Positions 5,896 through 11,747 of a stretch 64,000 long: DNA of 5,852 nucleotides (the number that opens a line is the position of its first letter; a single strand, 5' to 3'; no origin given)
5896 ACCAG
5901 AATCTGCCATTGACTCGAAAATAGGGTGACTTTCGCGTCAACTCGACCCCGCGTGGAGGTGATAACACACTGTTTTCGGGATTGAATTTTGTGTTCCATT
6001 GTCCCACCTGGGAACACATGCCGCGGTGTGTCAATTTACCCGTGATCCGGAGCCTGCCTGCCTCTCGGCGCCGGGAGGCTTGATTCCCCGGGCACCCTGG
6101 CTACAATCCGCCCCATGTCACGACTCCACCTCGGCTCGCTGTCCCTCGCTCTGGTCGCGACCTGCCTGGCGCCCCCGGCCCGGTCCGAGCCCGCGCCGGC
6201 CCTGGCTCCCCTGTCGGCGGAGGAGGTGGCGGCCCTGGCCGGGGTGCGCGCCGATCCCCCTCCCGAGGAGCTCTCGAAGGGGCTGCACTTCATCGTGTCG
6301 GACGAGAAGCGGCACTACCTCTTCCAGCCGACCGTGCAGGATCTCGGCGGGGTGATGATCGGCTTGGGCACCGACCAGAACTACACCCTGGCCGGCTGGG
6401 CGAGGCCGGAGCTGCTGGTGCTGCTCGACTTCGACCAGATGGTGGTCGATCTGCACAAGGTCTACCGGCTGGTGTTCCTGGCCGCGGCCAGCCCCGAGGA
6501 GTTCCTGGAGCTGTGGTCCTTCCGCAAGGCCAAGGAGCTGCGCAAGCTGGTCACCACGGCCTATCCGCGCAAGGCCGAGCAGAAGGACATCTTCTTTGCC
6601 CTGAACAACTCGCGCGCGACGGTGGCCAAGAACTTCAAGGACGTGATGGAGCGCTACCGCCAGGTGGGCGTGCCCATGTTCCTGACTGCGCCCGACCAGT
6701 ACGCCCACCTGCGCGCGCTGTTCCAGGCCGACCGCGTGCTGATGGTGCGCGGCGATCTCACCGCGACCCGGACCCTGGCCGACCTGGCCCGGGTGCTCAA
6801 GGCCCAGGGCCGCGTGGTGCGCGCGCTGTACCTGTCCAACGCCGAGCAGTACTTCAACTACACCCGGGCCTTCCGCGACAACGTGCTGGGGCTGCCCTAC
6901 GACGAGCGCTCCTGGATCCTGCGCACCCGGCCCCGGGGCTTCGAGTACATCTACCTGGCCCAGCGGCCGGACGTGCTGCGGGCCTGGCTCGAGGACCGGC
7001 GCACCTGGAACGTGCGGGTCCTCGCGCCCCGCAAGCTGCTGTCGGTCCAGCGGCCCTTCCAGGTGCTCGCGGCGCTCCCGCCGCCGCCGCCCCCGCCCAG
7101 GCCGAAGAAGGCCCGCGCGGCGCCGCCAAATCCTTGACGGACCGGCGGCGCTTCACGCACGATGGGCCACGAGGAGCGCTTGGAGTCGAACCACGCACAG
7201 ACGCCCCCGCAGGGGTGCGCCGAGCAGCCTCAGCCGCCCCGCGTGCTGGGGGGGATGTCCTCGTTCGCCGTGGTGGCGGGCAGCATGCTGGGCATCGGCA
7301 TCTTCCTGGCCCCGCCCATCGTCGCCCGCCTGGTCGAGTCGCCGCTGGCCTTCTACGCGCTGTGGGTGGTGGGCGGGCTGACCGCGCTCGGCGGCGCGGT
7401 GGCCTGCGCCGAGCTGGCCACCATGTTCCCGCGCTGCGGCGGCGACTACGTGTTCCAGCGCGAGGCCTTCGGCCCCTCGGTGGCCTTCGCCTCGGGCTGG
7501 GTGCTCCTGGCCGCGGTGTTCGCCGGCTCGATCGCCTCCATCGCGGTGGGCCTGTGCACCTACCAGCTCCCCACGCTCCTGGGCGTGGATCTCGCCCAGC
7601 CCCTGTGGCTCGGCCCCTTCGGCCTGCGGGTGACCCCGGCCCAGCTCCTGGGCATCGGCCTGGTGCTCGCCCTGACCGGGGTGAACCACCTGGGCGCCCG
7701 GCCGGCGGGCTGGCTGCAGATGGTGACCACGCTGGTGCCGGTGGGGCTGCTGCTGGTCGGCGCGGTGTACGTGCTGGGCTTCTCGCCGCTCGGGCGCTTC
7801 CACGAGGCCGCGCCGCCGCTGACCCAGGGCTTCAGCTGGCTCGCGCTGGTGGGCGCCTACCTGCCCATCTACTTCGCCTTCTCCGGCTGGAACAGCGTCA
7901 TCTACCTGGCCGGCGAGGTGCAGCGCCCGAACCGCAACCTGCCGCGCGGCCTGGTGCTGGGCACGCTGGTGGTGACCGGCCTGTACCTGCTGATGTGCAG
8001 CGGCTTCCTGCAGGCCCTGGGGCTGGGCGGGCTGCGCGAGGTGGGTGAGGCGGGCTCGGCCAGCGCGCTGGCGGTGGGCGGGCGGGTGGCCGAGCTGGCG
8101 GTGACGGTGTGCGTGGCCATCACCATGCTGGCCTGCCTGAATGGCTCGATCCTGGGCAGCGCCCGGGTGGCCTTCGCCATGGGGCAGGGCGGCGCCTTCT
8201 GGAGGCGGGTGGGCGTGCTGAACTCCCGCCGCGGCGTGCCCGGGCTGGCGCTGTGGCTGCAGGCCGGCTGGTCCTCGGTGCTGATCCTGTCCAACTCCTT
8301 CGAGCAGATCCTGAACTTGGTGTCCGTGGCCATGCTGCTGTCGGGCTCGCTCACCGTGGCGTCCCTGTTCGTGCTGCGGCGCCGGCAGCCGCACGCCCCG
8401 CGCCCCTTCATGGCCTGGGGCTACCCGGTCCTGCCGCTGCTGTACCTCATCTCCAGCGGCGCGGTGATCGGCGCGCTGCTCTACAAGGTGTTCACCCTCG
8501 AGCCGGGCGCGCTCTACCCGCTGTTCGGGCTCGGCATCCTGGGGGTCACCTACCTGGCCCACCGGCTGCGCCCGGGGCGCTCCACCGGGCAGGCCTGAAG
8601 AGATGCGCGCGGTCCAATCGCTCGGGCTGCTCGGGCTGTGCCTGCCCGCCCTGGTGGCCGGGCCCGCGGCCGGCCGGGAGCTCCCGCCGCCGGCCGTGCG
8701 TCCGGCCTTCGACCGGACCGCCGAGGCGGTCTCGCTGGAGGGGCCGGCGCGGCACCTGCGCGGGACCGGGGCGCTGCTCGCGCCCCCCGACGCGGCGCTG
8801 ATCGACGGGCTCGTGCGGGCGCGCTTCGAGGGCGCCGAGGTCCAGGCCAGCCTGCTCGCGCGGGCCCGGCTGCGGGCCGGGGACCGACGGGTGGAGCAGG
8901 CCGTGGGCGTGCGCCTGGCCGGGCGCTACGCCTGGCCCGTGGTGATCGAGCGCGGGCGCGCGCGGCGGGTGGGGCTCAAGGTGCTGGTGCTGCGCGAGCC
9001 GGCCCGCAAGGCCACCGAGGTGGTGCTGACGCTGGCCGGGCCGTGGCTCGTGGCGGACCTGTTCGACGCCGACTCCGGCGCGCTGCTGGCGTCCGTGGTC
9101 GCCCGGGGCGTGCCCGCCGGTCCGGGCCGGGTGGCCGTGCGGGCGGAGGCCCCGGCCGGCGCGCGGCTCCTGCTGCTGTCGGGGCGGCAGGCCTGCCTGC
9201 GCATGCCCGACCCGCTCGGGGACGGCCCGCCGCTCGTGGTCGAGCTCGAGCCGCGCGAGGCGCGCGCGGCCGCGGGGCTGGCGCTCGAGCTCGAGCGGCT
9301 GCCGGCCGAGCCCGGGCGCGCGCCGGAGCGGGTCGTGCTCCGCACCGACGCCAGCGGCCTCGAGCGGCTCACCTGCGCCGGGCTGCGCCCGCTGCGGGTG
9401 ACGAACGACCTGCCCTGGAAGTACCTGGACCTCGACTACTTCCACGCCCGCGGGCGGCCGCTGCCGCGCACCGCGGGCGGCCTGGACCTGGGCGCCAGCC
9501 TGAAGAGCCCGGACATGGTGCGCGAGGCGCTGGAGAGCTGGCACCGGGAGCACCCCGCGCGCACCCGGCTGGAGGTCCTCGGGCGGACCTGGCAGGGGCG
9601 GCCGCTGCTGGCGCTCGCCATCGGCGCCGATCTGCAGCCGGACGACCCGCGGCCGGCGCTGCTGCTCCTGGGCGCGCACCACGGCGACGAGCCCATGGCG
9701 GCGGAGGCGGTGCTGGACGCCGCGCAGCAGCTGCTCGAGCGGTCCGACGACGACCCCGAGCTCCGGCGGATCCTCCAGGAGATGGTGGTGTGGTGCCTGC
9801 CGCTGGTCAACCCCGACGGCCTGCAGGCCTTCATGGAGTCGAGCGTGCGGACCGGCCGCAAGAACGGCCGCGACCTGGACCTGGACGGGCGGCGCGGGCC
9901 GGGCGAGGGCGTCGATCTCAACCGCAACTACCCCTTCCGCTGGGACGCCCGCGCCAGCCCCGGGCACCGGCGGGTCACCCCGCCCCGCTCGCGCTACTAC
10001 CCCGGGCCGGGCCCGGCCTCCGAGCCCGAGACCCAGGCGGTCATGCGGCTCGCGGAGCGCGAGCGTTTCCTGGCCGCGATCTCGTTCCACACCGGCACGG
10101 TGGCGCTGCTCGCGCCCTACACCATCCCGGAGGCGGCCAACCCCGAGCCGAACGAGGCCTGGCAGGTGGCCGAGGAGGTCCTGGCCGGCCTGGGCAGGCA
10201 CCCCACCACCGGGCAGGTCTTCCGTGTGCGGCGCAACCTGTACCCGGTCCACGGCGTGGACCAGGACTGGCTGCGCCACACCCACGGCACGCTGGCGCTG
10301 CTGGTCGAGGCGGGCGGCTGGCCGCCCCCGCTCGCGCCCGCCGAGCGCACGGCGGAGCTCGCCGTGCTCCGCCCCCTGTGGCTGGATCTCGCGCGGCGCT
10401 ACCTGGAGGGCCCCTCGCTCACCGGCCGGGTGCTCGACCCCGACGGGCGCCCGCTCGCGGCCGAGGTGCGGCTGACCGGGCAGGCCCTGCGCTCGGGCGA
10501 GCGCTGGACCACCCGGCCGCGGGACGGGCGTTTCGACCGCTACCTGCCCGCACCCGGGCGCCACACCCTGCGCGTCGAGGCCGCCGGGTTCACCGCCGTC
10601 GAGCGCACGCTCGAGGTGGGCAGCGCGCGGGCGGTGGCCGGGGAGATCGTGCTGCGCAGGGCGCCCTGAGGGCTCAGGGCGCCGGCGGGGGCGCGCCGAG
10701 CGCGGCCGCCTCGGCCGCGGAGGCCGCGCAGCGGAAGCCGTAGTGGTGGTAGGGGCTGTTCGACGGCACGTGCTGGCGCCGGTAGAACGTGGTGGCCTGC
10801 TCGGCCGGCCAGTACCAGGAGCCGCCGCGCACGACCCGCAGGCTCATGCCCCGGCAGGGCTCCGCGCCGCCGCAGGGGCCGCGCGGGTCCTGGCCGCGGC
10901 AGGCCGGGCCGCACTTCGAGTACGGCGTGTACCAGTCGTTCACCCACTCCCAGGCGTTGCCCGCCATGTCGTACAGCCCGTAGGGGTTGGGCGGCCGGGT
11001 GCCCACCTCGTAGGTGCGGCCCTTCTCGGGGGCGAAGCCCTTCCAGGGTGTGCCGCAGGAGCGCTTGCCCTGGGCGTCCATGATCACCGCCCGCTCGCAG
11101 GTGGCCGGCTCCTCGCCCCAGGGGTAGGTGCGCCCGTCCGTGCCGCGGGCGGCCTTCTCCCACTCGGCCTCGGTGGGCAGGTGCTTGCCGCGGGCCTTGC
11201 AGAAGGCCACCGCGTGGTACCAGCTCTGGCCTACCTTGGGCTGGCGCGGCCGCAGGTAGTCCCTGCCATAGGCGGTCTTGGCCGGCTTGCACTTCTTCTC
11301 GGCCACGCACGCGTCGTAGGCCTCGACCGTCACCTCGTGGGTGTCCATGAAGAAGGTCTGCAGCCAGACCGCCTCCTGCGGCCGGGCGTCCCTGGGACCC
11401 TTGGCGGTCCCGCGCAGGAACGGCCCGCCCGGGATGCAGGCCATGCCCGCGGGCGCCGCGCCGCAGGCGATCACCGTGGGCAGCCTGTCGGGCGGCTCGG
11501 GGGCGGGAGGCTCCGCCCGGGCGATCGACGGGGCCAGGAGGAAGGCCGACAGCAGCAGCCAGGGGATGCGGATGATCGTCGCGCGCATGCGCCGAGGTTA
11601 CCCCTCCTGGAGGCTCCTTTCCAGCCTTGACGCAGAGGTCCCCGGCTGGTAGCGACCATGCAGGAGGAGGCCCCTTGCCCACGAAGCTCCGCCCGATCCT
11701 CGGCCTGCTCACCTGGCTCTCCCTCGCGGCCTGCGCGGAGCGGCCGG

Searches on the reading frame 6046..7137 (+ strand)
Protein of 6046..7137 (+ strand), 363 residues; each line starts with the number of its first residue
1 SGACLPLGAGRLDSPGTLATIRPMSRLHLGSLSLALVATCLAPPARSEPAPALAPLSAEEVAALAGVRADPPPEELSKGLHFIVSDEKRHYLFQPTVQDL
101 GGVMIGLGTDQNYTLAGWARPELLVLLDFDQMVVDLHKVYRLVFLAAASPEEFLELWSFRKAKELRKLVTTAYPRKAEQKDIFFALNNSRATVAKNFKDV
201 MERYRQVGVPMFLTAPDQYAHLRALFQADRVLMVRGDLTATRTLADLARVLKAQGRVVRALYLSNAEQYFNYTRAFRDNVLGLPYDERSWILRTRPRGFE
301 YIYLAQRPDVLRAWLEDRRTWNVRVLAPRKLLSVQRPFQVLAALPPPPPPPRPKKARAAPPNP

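Call 53: search_protein_families(library=pfam, proteins=[window:6046-7137:+], max_evalue=0.00001)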
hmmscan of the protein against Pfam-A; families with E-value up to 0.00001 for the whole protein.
window:6046-7137:+ (363 aa): 1 family
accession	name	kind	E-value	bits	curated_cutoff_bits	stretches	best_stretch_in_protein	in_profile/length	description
PF25046.1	DUF7790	-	1.8e-77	260.8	23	1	82-323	1-251/272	Domain of unknown function (DUF7790)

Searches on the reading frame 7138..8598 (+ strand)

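Call 53: search_protein_families(library=pfam, proteins=[window:7138-8598:+], max_evalue=0.00001)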
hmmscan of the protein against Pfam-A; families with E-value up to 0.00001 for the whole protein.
window:7138-8598:+ (486 aa): 2 families
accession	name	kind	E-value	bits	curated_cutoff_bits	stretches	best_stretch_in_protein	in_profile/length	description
PF13520.12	AA_permease_2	-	3.9e-50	171.4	27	1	37-448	1-405/427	Amino acid permease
PF00324.27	AA_permease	-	2.3e-21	76.5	24.6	1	48-450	8-423/470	Amino acid permease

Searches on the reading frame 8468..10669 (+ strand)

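Call 53: search_protein_families(library=pfam, proteins=[window:8468-10669:+], max_evalue=0.00001)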
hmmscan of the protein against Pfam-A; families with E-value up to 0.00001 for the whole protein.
window:8468-10669:+ (733 aa): 2 families
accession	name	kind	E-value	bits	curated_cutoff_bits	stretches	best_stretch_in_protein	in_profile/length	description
PF00246.29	Peptidase_M14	-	1.3e-41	143.6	21.6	1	353-614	3-260/286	Zinc carboxypeptidase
PF13620.12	CarboxypepD_reg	-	4.7e-09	36.9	32.3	1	650-722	1-74/82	Carboxypeptidase regulatory-like domain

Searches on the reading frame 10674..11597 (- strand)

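Call 17: search_protein_families(library=pfam, proteins=[window:10674-11597:-], max_evalue=0.01)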
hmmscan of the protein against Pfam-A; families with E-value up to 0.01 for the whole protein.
window:10674-11597:- (307 aa): 1 family
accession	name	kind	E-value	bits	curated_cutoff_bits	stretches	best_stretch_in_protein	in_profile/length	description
PF03781.23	FGE-sulfatase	-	7.1e-49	167.2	23.3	1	51-291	4-254/255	Sulfatase-modifying factor enzyme 1-like domain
